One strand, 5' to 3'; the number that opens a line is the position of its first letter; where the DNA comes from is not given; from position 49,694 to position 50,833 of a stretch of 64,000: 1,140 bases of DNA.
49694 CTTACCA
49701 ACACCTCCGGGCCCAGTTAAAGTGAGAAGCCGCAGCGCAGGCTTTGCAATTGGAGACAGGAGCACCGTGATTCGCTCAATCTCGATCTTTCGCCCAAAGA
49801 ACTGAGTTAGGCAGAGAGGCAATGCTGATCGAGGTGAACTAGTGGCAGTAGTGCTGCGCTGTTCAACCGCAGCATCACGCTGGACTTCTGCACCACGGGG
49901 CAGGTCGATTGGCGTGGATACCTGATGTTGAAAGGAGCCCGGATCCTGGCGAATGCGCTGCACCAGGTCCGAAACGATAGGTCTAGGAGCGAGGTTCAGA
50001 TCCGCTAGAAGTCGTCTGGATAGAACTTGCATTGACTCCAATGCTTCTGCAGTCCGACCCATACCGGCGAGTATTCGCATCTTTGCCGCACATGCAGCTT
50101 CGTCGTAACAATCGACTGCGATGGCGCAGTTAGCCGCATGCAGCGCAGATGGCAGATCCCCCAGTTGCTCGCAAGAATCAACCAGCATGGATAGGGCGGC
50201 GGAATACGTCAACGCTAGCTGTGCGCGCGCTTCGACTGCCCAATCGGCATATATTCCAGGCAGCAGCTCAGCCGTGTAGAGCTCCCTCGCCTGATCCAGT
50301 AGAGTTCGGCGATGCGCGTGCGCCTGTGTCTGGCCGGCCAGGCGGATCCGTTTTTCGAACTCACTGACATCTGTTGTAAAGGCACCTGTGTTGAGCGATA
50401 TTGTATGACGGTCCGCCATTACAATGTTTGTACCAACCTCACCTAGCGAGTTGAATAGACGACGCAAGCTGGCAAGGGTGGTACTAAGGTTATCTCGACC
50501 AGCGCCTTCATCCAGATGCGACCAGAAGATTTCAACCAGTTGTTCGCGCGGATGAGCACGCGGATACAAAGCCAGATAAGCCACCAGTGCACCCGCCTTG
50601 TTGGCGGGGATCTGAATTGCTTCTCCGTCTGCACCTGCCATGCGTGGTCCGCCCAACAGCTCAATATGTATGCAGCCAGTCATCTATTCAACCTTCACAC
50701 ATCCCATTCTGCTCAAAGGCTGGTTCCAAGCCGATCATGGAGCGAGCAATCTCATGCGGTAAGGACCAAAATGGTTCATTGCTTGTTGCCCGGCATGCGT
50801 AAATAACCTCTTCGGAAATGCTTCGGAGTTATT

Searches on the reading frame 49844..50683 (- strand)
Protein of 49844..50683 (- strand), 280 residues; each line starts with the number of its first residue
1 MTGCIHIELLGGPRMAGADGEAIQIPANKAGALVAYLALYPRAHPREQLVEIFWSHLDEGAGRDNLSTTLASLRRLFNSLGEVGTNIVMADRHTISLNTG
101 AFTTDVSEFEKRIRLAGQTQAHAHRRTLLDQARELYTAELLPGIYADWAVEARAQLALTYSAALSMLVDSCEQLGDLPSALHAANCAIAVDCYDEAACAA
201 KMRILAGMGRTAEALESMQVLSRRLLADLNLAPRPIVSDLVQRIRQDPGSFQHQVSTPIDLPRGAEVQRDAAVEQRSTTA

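Call 21: search_solved_structures(query=window:49844-50683:-, max_evalue=0.01, show_alignments=1)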
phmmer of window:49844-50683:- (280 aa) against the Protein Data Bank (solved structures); distinct sequences matched with E-value up to 0.01: 3.
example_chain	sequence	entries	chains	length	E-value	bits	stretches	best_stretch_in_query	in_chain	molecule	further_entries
8hvr_I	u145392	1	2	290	4.9e-06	29.5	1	3-248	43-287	Regulatory protein AfsR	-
8k60_I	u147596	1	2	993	3.2e-05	26.8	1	3-250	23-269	Regulatory protein AfsR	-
8jke_I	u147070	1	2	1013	3.4e-05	26.7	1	3-250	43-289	Regulatory protein AfsR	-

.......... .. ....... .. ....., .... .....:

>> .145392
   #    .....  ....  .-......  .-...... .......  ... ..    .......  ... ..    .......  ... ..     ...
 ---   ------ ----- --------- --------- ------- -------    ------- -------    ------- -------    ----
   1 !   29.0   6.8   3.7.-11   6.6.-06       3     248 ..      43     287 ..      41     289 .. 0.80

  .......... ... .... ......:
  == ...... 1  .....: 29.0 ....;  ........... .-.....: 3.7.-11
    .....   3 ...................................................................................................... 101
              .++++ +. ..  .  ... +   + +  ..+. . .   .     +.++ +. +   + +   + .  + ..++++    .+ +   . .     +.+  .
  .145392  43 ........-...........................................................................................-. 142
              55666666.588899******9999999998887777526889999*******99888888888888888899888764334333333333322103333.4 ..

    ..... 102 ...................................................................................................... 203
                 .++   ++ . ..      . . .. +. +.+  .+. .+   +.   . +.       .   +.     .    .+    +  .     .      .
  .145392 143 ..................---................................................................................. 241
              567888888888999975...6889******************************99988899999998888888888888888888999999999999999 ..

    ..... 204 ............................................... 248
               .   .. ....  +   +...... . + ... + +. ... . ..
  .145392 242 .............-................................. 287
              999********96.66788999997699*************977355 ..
